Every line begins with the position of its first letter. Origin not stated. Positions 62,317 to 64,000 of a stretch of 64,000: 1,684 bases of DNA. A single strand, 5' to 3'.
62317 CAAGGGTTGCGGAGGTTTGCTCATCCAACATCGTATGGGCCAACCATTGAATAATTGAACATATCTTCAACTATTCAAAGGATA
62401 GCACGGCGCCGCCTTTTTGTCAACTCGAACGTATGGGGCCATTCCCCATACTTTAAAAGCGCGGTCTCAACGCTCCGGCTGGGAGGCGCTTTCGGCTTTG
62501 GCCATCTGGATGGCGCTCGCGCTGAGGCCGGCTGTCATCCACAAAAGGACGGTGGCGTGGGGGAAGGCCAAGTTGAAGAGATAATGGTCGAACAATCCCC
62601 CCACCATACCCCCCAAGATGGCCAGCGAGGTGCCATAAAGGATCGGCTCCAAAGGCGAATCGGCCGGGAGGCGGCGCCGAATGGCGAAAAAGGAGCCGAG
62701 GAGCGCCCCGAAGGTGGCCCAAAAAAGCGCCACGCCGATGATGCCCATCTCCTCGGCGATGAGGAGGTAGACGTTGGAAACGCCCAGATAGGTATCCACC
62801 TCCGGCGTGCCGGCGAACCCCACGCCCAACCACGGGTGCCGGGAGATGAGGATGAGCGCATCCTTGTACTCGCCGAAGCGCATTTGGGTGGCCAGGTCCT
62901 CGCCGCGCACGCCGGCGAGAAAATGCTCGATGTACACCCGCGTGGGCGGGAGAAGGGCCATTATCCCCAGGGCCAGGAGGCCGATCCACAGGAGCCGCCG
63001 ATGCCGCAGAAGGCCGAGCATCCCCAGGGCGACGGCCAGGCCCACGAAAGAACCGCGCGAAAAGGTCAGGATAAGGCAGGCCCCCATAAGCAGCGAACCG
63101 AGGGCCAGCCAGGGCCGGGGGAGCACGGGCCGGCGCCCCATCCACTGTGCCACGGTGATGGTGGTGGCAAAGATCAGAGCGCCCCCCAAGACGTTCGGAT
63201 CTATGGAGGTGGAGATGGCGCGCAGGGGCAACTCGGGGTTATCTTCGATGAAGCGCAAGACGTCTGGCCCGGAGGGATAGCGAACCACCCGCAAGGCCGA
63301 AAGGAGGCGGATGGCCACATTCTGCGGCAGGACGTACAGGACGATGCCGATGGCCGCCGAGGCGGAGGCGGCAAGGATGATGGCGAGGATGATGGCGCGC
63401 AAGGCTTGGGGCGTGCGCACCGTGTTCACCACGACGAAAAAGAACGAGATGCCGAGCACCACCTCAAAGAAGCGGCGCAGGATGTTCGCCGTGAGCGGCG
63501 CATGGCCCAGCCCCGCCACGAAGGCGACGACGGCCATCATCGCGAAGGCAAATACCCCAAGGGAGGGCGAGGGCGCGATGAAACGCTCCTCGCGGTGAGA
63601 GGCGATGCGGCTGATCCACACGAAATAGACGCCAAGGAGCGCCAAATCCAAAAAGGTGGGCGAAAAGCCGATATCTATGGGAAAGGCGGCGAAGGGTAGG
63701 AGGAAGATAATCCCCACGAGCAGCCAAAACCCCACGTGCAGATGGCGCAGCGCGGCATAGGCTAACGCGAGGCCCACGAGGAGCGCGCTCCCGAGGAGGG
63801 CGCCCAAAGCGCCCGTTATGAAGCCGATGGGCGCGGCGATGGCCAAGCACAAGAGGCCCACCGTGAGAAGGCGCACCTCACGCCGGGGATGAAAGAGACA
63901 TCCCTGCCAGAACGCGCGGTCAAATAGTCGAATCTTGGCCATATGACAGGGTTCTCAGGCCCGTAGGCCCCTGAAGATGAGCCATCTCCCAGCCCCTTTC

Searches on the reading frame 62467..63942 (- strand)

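Call 78: search_protein_families(library=pfam, proteins=[window:62467-63942:-], max_evalue=0.0001)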
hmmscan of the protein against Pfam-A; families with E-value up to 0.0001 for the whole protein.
window:62467-63942:- (491 aa): 1 family
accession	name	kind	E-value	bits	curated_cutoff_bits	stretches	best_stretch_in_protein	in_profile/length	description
PF04932.20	Wzy_C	-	4.9e-16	59.3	31.7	1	282-407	2-148/149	O-Antigen ligase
